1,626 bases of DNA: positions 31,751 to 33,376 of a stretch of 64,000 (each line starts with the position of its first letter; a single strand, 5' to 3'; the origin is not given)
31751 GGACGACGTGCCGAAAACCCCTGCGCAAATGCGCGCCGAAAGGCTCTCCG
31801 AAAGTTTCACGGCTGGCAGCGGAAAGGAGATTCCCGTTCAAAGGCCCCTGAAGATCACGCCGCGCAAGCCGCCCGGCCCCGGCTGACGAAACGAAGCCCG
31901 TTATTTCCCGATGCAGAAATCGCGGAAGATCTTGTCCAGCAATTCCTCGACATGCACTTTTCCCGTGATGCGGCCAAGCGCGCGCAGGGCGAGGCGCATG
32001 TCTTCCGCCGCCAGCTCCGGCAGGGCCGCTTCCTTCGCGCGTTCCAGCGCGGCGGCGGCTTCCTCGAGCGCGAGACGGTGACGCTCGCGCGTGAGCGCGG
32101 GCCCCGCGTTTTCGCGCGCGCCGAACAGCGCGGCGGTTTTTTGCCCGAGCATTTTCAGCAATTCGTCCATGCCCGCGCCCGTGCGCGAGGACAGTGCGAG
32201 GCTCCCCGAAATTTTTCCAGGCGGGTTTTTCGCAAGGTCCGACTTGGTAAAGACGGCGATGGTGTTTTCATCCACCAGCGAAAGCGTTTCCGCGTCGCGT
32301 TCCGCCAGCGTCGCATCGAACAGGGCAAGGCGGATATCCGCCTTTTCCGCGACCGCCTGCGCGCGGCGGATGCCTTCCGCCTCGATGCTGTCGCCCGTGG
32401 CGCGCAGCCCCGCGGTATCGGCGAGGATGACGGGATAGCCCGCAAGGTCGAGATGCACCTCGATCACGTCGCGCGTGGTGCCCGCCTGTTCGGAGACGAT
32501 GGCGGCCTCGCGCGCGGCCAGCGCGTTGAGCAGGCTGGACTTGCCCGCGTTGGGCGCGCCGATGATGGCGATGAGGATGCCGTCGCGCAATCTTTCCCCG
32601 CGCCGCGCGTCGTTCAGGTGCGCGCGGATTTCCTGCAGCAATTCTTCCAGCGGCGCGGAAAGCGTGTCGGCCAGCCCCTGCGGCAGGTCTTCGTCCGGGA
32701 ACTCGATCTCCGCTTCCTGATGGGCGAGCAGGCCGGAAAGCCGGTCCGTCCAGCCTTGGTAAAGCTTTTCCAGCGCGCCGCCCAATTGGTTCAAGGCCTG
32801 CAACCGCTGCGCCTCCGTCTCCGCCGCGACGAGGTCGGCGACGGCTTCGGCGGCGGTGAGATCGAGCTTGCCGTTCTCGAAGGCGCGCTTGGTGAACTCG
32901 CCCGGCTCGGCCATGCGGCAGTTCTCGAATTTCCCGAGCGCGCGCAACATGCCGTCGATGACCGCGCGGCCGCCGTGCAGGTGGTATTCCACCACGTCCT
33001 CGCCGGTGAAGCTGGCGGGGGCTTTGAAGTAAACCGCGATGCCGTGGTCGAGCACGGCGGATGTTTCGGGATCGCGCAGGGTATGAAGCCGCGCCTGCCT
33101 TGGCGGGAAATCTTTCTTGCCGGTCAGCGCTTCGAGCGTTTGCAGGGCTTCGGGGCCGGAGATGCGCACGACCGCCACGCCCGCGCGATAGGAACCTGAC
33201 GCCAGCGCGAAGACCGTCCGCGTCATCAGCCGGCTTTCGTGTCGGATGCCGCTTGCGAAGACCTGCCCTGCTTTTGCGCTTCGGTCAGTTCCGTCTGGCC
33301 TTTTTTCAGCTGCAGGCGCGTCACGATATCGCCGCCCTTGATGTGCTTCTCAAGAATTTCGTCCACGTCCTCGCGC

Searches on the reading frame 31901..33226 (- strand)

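Call 11: search_protein_families(library=pfam, proteins=[window:31901-33226:-], max_evalue=0.00001)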
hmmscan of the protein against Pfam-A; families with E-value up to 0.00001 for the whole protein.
window:31901-33226:- (441 aa): 5 families
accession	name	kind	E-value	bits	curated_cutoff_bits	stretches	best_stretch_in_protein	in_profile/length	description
PF12631.12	MnmE_helical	-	5.4e-50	170.9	40.1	1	123-438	1-211/211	MnmE helical domain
PF10396.14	TrmE_N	-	2.8e-38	131.2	29.8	1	4-120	1-117/117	GTP-binding protein TrmE N-terminus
PF01926.29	MMR_HSR1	-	2e-22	79.9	21.9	1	219-327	2-112/113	50S ribosome-binding GTPase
PF02421.24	FeoB_N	-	1.4e-09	38.1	27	1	219-332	3-118/156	Ferrous iron transport protein B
PF00350.29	Dynamin_N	-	2e-06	28.3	27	1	219-260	1-41/168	Dynamin family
